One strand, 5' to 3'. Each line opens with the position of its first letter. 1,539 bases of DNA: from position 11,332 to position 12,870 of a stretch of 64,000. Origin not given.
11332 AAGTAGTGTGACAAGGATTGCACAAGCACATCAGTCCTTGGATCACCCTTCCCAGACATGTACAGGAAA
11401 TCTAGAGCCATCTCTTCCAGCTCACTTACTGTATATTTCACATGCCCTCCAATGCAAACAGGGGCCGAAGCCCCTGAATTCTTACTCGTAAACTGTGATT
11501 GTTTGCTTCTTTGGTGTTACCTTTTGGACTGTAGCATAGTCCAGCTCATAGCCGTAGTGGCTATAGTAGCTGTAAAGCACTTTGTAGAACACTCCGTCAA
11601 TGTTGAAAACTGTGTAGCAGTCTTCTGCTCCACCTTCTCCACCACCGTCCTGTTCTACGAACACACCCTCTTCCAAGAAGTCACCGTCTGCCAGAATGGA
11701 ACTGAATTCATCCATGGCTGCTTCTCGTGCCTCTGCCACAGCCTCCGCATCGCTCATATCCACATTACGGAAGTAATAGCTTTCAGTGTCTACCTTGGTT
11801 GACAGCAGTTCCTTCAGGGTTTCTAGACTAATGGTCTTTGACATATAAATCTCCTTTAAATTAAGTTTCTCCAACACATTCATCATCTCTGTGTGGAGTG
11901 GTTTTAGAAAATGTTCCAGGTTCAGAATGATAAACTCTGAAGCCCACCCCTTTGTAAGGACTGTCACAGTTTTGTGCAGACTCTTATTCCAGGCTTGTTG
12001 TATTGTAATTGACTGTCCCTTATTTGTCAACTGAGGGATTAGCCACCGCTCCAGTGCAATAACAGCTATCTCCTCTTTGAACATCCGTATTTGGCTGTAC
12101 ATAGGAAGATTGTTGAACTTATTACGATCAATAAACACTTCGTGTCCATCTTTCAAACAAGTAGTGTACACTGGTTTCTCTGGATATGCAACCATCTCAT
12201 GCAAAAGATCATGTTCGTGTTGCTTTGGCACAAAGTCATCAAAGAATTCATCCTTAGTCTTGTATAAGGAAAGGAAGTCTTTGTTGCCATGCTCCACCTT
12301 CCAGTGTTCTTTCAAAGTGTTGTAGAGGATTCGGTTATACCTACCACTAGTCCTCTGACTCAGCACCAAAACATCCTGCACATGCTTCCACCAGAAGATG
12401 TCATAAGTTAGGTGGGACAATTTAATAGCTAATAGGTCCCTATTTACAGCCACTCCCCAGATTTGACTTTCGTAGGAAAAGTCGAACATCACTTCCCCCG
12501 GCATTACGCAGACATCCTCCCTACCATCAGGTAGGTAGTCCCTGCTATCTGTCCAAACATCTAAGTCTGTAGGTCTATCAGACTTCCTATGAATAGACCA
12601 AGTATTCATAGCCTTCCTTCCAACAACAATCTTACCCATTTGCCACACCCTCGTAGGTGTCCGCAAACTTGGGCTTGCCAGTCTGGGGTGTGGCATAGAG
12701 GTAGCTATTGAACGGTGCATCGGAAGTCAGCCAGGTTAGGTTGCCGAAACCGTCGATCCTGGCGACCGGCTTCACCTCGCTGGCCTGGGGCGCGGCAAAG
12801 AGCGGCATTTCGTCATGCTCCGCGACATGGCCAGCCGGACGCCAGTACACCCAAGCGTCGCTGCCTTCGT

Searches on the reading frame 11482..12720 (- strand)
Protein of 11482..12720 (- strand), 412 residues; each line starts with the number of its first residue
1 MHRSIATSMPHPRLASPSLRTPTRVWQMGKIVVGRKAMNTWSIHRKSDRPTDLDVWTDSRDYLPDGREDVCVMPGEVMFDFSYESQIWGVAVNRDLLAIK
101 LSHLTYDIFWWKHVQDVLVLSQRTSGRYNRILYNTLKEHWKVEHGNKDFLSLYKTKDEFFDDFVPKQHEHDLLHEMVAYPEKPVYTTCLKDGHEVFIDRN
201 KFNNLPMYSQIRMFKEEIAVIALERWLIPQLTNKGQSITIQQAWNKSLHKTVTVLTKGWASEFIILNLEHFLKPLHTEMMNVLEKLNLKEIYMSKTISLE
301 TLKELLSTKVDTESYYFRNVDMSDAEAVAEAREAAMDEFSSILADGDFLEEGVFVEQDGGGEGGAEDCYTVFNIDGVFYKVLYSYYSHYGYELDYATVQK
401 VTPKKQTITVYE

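Call 13: search_protein_families(library=phrogs, proteins=[window:11482-12720:-])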
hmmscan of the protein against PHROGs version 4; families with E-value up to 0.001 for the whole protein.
window:11482-12720:- (412 aa): 3 families
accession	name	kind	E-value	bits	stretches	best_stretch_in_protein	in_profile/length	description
phrog_6944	-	unknown function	9.6e-61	206.7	1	28-275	1-240/257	-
phrog_2141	-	unknown function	3.6e-28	100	1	90-272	111-289/318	-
phrog_13591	-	unknown function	5.5e-15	56.7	1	344-411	27-93/98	-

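Call 24: find_related_loci(query=window:11482-12720:-, collection=viral_contigs, flank=10000)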
Query window:11482-12720:- (412 aa) in viral_contigs; peptide patterns used: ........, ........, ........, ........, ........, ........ (x = any residue, [..] = any of these).
No stretch of DNA in the collection matches any of the patterns.

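Call 30: find_homologous_proteins(query=window:11482-12720:-)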
Query window:11482-12720:- (412 aa): 153 proteins with E <= 0.001 among 3634 candidates; the best 120 are listed.
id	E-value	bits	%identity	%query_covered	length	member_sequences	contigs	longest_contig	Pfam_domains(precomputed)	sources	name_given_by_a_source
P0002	2.3e-262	888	100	93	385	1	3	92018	PF23940.2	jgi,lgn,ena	-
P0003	3.1e-119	417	56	93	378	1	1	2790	PF23940.2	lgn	-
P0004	1.1e-118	415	55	93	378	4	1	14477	PF23940.2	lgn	-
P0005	5.2e-117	410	54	93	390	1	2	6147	PF23940.2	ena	-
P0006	3.4e-115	404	54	93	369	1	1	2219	PF23940.2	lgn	-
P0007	1.6e-114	401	53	93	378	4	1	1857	PF23940.2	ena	-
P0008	1.8e-114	401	54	93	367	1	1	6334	PF23940.2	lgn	-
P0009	2.5e-114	401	54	93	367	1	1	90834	PF23940.2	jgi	jgi:hypothetical protein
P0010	1.7e-111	391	52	93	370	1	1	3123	PF23940.2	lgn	-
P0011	3.0e-111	391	51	93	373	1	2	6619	PF23940.2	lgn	-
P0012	6.0e-111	390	51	93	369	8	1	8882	PF23940.2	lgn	-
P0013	1.2e-108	382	53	88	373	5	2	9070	PF23940.2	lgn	-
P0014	2.7e-108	381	49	93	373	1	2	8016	PF23940.2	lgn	-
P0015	3.9e-108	380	51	94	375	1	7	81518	PF23940.2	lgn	-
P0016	2.4e-107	378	52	93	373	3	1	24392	PF23940.2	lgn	-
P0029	1.1e-86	310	45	93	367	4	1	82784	PF23940.2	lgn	-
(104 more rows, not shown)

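Call 31: find_encoding_contigs(protein=P0009, flank=10000, max_places=2)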
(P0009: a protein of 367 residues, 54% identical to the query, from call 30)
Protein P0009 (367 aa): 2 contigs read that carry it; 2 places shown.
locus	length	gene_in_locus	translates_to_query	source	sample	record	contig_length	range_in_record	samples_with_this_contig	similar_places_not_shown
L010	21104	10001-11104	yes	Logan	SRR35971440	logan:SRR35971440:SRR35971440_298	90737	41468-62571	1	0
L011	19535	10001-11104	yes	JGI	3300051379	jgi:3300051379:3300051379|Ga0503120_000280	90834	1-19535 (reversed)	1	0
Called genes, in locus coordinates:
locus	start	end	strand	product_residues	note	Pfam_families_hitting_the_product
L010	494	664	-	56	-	-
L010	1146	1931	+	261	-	PF02562:PhoH, PF13604:AAA_30 (faint), PF13245:AAA_19 (weak)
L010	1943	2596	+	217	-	PF18406:DUF1281_C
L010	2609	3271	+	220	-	PF00574:CLP_protease, PF25145:NfeD1b_N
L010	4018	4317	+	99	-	PF01844:HNH (faint)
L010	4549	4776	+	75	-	-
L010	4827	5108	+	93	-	-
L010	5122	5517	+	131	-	PF24240:DUF7448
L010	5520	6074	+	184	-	-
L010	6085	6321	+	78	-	-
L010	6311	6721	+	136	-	PF00383:dCMP_cyt_deam_1, PF14437:MafB19-deam, PF14439:Bd3614-deam (weak)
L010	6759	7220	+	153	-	PF07486:Hydrolase_2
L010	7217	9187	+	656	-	PF00580:UvrD-helicase, PF01443:Viral_helicase1 (faint), PF13361:UvrD_C, PF13538:UvrD_C_2 (weak)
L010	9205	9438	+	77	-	-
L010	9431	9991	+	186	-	-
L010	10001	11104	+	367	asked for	PF23940:DUF7275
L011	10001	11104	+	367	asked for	PF23940:DUF7275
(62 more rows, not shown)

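Call 32: find_encoding_contigs(protein=P0015, flank=10000, max_places=2)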
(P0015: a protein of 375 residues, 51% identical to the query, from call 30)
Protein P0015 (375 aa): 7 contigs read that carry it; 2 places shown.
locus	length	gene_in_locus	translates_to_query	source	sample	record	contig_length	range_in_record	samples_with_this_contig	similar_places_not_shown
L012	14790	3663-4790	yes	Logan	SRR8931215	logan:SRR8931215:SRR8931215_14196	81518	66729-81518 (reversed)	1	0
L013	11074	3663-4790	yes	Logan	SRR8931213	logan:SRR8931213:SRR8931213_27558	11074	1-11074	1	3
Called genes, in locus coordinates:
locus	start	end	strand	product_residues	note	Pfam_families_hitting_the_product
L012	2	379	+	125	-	?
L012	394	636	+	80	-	-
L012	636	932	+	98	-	PF22745:Nlig-Ia (weak)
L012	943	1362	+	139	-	-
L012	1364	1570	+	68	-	-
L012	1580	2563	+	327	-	-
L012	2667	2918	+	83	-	-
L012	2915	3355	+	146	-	-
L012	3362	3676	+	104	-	-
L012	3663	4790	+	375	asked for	PF23940:DUF7275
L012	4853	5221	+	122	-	PF25176:DUF7831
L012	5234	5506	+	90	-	-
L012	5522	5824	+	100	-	-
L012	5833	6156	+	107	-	PF26092:T4_Y16D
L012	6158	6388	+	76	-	-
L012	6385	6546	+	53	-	-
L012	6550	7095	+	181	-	-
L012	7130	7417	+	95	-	-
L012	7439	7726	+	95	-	-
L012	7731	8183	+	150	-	-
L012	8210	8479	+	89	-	-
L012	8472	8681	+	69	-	-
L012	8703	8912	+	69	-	-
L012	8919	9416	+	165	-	-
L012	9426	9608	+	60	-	-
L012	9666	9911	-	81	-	-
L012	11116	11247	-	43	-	-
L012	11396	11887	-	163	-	-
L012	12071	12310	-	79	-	-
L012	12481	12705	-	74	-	-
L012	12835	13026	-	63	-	-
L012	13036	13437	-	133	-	-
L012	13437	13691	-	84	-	-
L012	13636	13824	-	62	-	-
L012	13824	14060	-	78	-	-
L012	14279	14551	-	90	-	-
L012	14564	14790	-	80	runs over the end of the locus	-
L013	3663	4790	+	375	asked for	PF23940:DUF7275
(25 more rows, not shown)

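Call 33: find_encoding_contigs(protein=P0004, flank=10000, max_places=2)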
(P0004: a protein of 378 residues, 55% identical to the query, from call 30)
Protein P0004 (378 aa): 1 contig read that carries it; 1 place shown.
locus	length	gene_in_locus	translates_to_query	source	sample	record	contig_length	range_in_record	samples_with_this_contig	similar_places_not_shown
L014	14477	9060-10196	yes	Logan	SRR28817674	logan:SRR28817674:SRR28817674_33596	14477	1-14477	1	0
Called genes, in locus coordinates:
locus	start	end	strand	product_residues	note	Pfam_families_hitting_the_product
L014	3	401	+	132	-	?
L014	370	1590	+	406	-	PF14284:PcfJ (weak)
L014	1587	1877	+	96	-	-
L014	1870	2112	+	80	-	-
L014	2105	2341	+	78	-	-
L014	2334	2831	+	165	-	PF00149:Metallophos (weak)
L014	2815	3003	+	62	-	-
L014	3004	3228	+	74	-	-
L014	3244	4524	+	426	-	PF21189:PHA02142 (weak), PF09414:RNA_ligase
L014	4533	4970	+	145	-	PF06414:Zeta_toxin, PF13671:AAA_33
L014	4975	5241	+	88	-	-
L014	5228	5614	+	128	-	-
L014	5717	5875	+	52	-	-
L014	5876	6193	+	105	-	-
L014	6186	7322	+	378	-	PF01068:DNA_ligase_A_M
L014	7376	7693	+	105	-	PF26092:T4_Y16D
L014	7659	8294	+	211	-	PF10263:SprT-like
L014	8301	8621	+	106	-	PF00383:dCMP_cyt_deam_1 (weak)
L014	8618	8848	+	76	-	-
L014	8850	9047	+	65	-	-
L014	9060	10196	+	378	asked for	PF23940:DUF7275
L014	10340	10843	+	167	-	-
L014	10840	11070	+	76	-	-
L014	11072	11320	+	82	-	-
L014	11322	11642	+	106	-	-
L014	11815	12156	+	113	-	-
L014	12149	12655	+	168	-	-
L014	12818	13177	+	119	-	-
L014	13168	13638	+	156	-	-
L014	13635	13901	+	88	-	-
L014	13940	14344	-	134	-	PF13730:HTH_36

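Call 37: find_encoding_contigs(protein=P0016, flank=10000, max_places=1)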
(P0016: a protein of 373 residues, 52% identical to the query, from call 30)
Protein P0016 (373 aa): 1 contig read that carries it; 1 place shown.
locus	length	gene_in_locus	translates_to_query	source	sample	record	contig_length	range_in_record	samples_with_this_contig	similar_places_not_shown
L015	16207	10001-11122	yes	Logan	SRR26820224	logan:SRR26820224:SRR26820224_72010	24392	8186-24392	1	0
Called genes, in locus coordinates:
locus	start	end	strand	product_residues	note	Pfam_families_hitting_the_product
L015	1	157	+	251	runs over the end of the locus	PF02562:PhoH, PF00580:UvrD-helicase (faint), PF13245:AAA_19 (weak), PF13604:AAA_30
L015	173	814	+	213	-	PF00574:CLP_protease, PF01972:SDH_protease (weak), PF25145:NfeD1b_N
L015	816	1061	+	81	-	-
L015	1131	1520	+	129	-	PF20274:cREC_REC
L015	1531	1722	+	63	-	-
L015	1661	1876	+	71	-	PF24024:DUF7336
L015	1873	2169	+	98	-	-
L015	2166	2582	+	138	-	PF00383:dCMP_cyt_deam_1, PF14437:MafB19-deam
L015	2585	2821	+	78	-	-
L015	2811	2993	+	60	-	-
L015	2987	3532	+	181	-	PF07486:Hydrolase_2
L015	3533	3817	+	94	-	-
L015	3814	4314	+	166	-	-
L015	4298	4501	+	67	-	-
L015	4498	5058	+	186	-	-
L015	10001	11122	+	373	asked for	PF23940:DUF7275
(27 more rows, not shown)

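Call 38: find_encoding_contigs(protein=P0029, flank=10000, max_places=1)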
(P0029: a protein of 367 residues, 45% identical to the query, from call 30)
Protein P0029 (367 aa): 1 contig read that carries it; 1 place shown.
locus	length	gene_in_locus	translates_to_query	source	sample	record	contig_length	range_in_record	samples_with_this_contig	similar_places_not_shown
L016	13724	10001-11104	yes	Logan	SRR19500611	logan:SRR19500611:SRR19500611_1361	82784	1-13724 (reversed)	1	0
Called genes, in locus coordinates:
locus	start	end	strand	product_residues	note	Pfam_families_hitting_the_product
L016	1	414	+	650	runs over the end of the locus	PF13229:Beta_helix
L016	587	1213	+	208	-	-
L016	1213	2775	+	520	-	-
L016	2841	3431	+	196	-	PF14301:DUF4376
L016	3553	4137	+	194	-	PF08291:Peptidase_M15_3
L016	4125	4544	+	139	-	-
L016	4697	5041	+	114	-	-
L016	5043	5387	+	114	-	-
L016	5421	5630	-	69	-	-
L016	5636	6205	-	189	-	-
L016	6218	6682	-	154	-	-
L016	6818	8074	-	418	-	-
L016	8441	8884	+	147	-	-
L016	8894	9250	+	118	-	-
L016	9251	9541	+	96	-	-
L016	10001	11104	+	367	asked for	PF23940:DUF7275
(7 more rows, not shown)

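Call 39: search_protein_families(library=pfam, proteins=[L012:9666-9992:-, L014:13940-14344:-, L012:11116-11247:-, L012:11396-11887:-], max_evalue=0.1)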
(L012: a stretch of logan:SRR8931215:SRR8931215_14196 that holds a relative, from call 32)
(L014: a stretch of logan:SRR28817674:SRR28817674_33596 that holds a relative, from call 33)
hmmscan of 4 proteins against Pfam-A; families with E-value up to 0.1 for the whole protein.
L012:9666-9992:- (108 aa): 7 families
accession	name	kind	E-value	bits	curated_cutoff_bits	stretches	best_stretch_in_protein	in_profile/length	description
PF13730.12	HTH_36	-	0.00013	22.1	25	1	31-87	4-55/55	Helix-turn-helix domain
PF22182.2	DUF6945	-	0.00084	19.8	28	1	24-83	10-70/83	Domain of unknown function (DUF6945)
PF13412.12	HTH_24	-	0.0029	17.6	21.9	1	60-87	20-47/48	Winged helix-turn-helix DNA-binding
PF12802.13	MarR_2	-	0.01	16.4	27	1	56-87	20-50/61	MarR family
PF02002.24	TFIIE_alpha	-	0.032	14.5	22.9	1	59-94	29-64/105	TFIIE alpha subunit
PF13545.12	HTH_Crp_2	-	0.049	14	27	1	59-89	24-55/70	Crp-like helix-turn-helix domain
PF13551.12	HTH_29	-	0.092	13.3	28.1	0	61-101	16-56/64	Winged helix-turn helix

L014:13940-14344:- (134 aa): 12 families
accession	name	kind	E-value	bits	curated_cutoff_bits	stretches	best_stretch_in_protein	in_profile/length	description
PF13730.12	HTH_36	-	2e-07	31.1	25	1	27-83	3-55/55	Helix-turn-helix domain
PF22182.2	DUF6945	-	4.1e-05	24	28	1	13-84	3-75/83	Domain of unknown function (DUF6945)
PF13545.12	HTH_Crp_2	-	5e-05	23.6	27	1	55-86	24-54/70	Crp-like helix-turn-helix domain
PF08279.18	HTH_11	-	0.001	19.3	25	1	55-93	17-53/55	HTH domain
PF12728.13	HTH_17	-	0.0013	19.4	27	1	59-96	7-40/51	Helix-turn-helix domain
PF21248.3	SoFic-like_C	-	0.003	18.2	27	1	61-96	38-73/76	Protein adenylyltransferase SoFic-like, C-terminal domain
PF13384.12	HTH_23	-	0.0072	16.6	24.6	1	55-82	19-46/50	Homeodomain-like domain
PF13412.12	HTH_24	-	0.012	15.6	21.9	1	55-83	19-47/48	Winged helix-turn-helix DNA-binding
PF25213.1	HVO_A0261_N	-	0.03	14.6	35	1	55-87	26-57/86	HVO_A0261 N-terminal domain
PF13551.12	HTH_29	-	0.054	14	28.1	1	55-90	14-49/64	Winged helix-turn helix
PF13518.12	HTH_28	-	0.084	13.4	25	0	55-90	14-51/52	Helix-turn-helix domain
PF01978.25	TrmB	-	0.098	13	25.6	0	57-94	26-62/68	Sugar-specific transcriptional regulator TrmB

L012:11116-11247:- (43 aa): 0 families

L012:11396-11887:- (163 aa): 1 family
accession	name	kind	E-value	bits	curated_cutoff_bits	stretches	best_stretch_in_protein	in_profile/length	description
PF00538.25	Linker_histone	-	0.083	13.6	22.4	0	74-128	19-71/74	linker histone H1 and H5 family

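Call 42: search_dna_similar(query=window:11482-12720:-, collection=phages, mode=protein, max_rows=40, rows=best)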
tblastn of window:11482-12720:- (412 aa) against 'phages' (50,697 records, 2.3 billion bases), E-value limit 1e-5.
Records with a match: 703; places in all: 703; records where one place covers at least 80% of the query: 0.
Best place of each record, by identity: <60% 703.
By first word of the organism name: Escherichia 257; Aeromonas 59; Acinetobacter 58; Pseudomonas 49; Vibrio 38; Enterobacter 36; Klebsiella 35; Gordonia 25; Streptomyces 21; Shigella 18; and 38 more.
By host as written in the record: Escherichia coli 93; - 62; Gordonia terrae 3612 24; Aeromonas salmonicida 18; Pseudomonas syringae pv. actinidiae 18; Acinetobacter baumannii 18; Escherichia coli K-12 MG1655 16; Escherichia coli LF82 13; and 238 more.
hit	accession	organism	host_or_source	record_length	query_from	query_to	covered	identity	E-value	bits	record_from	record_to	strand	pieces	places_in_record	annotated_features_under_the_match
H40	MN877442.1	Alteromonas phage vB_AmeM_PT11-V22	Alteromonas sp.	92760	99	412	76%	38.8%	2e-52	194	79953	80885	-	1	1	hypothetical protein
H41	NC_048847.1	Alteromonas phage vB_AmeM_PT11-V22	Alteromonas sp.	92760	99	412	76%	38.8%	2e-52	194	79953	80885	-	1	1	hypothetical protein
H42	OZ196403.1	Vibrio phage K354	Seawater and oysters mix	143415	11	289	68%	39.2%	1e-49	186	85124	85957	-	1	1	hypothetical protein (x2)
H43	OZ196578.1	Vibrio phage K408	Seawater and oysters mix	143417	11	289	68%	39.2%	1e-49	186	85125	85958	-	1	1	hypothetical protein (x2)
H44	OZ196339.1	Vibrio phage K406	Seawater and oysters mix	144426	11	289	68%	39.2%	1e-49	186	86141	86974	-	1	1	hypothetical protein (x2)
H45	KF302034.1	Pseudoalteromonas phage HM1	Pseudoalteromonas sp. str. H71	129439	18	287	66%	39.6%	1e-45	174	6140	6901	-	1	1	record has no annotation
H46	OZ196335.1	Vibrio phage K412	Seawater and oysters mix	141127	11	289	68%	38.1%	1e-47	180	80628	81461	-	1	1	hypothetical protein (x2)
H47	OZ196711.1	Vibrio phage K460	Seawater and oysters mix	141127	11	289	68%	38.1%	1e-47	180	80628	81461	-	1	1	hypothetical protein (x2)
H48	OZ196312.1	Vibrio phage K470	Seawater and oysters mix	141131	11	289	68%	38.1%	1e-47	180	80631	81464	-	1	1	hypothetical protein (x2)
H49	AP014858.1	Vibrio phage RYC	Vibrio coralliilyticus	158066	19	287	65%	39.1%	1e-42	165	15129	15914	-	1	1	g125: phage protein | hypothetical protein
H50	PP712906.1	Vibrio phage TCU-VP03-AIR1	Vibrio parahaemolyticus VP.10806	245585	8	303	72%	35.4%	2e-41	162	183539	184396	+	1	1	hypothetical protein (x2)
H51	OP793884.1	Vibrio phage vB_VpaM_R16F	Vibrio parahaemolyticus 1.1997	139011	31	274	59%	42.4%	8e-46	175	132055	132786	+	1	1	hypothetical protein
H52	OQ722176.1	Vibrio phage vB_VspM_VS2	Vibrio splendidus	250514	30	303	67%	36.9%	3e-42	164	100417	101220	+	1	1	record has no annotation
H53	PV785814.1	Vibrio phage QD01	Vibrio natriegens Vmax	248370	30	303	67%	36.9%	4e-42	164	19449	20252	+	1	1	hypothetical protein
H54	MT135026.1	Vibrio phage V09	Vibrio parahaemolyticus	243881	30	301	66%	36.9%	6e-42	164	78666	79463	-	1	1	hypothetical protein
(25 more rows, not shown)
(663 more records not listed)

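Call 43: get_annotated_region(hit=H41, flank=13000)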
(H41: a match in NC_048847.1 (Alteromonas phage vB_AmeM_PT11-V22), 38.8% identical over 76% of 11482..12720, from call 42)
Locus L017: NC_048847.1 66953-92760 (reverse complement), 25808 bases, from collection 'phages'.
description: Alteromonas phage vB_AmeM_PT11-V22, complete genome.
organism: Alteromonas phage vB_AmeM_PT11-V22 (NCBI taxid 2704031)
taxonomy: Viruses; Duplodnaviria; Heunggongvirae; Uroviricota; Caudoviricetes; Myoalterovirus; Myoalterovirus PT11V22
host: Alteromonas sp.; source: surface seawater; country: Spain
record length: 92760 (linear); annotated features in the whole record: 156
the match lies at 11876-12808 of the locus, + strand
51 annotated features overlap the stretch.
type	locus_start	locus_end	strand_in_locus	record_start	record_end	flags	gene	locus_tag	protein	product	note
CDS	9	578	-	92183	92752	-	-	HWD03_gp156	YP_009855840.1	hypothetical protein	hypothetical protein; ORF157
CDS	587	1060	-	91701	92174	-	-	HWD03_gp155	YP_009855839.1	hypothetical protein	hypothetical protein; ORF156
CDS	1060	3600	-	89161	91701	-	-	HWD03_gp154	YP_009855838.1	hypothetical protein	hypothetical protein; ORF155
CDS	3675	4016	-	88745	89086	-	-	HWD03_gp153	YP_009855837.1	hypothetical protein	hypothetical protein; ORF154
CDS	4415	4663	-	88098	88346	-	-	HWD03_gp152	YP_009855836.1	hypothetical protein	hypothetical protein; ORF153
CDS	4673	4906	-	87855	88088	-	-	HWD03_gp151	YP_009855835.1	hypothetical protein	hypothetical protein; ORF152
CDS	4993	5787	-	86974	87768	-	-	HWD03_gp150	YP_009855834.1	HNH endonuclease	HNH endonuclease; ORF151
CDS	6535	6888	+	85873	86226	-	-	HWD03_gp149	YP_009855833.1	hypothetical protein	ORF150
CDS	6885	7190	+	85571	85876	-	-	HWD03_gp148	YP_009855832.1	YopX-like protein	ORF149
CDS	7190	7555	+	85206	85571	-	-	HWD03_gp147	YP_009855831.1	hypothetical protein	ORF148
CDS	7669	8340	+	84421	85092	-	-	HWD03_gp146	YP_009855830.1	ATP-dependent protease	ORF147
CDS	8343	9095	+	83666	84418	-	-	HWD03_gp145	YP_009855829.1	PhoH-like phosphate starvation-inducible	ORF146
CDS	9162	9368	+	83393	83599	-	-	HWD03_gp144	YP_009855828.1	hypothetical protein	ORF145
CDS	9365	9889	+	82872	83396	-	-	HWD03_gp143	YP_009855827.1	metallophosphoesterase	ORF144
CDS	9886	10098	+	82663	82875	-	-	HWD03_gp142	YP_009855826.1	hypothetical protein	ORF143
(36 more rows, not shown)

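Call 104: find_related_loci(query=A2, collection=metagenome_contigs, flank=10000)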
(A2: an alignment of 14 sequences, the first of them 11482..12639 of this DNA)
Query A2 (385 aa) in metagenome_contigs; peptide patterns used: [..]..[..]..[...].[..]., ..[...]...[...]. (x = any residue, [..] = any of these).
450 stretches matched a pattern; 18 encode a relative of the query (tblastn E <= 1e-3); 18 distinct loci.
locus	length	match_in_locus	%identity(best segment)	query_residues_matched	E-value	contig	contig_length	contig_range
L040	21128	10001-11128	54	4-385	5e-113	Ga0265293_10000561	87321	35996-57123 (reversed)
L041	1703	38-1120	43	3-385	6e-87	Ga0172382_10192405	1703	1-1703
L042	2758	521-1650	52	3-385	1e-74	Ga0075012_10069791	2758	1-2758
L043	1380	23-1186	41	4-385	5e-77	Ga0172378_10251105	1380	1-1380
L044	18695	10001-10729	51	1-252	4e-70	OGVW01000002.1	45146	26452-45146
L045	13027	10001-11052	46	25-385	7e-68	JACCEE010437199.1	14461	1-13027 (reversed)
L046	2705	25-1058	50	42-385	8e-65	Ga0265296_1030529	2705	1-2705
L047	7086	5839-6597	35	1-249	2e-40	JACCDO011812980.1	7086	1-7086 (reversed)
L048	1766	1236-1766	40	3-187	1e-35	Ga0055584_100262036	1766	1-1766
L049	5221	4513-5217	33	4-276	1e-28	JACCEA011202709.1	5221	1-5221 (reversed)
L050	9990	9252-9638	42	71-198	2e-22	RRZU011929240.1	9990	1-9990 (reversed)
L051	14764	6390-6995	31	52-259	4e-20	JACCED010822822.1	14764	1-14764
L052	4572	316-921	29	52-259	9e-19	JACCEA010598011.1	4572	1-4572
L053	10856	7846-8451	29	52-259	1e-18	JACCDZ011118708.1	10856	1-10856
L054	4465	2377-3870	29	54-385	2e-18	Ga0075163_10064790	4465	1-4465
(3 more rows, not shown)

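Call 113: search_protein_families(library=pfam, proteins=[L040:15150-15734:-, L044:15525-16262:+], max_evalue=0.05)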
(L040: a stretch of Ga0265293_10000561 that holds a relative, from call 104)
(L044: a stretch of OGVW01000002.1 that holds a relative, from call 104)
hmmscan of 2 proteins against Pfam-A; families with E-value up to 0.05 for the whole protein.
L040:15150-15734:- (194 aa): 11 families
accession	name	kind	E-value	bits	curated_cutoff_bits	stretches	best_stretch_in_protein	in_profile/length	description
PF13936.12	HTH_38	-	5.8e-06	26.4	27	1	19-47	16-43/44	Helix-turn-helix domain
PF13384.12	HTH_23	-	0.00011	22.3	24.6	1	19-47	12-40/50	Homeodomain-like domain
PF13542.12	HTH_Tnp_ISL3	-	0.0022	17.8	27.4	1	23-46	26-48/51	Helix-turn-helix domain of transposase family ISL3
PF02796.21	HTH_7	-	0.0026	18.3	23.8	1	22-45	19-42/45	Helix-turn-helix domain of resolvase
PF08281.18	Sigma70_r4_2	-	0.0027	17.8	25.7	1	15-43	17-45/54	Sigma-70, region 4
PF08279.18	HTH_11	-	0.0088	16.3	25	1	19-46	9-37/55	HTH domain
PF19575.5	HTH_58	-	0.012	15.9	23.8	0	22-47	24-49/62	Helix-turn-helix domain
PF13551.12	HTH_29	-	0.014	15.9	28.1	1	19-46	6-34/64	Winged helix-turn helix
PF15978.11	TnsD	-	0.017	14.6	32.4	1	18-51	193-226/355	Tn7-like transposition protein D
PF00356.27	LacI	-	0.019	15.2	27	0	26-48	1-23/46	Bacterial regulatory proteins, lacI family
PF04218.19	CENP-B_N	-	0.022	14.9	21.2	0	22-47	20-45/53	CENP-B N-terminal DNA-binding domain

L044:15525-16262:+ (245 aa): 24 families
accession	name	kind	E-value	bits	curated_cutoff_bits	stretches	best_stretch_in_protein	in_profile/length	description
PF13384.12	HTH_23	-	1.1e-06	28.7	24.6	1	24-55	10-42/50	Homeodomain-like domain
PF13518.12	HTH_28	-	3.1e-06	27.6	25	1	25-56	6-38/52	Helix-turn-helix domain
PF13551.12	HTH_29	-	1e-05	26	28.1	1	28-54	9-36/64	Winged helix-turn helix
PF10668.15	Phage_terminase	-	1.7e-05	24.8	22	1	21-51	9-43/67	Phage terminase small subunit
PF13542.12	HTH_Tnp_ISL3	-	8.3e-05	22.4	27.4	1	16-52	12-48/51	Helix-turn-helix domain of transposase family ISL3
PF01527.26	HTH_Tnp_1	-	0.0001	22.9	24.1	1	14-60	5-54/75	Transposase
PF04218.19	CENP-B_N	-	0.0004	20.4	21.2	1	30-52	22-44/53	CENP-B N-terminal DNA-binding domain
PF08279.18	HTH_11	-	0.00043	20.6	25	1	30-55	15-40/55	HTH domain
PF06056.18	Terminase_5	-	0.0015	18.9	20.3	1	21-64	3-44/58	Putative ATPase subunit of terminase (gpP-like)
PF08281.18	Sigma70_r4_2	-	0.0026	17.8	25.7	1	31-52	27-48/54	Sigma-70, region 4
PF13730.12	HTH_36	-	0.0031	17.7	25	1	32-53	27-48/55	Helix-turn-helix domain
PF13022.12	HTH_Tnp_1_2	-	0.007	16.9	27.9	1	26-66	22-60/122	Helix-turn-helix of insertion element transposase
PF15943.11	YdaS_toxin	-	0.0077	16.5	30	1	32-55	10-33/65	Bacterial toxin YdaS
PF09175.15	Vit_b-sht_shell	-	0.0093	16.3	27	1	144-201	95-150/167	Vitellinogen, beta-sheet shell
PF01381.28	HTH_3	-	0.013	15.9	23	1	33-54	12-33/55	Helix-turn-helix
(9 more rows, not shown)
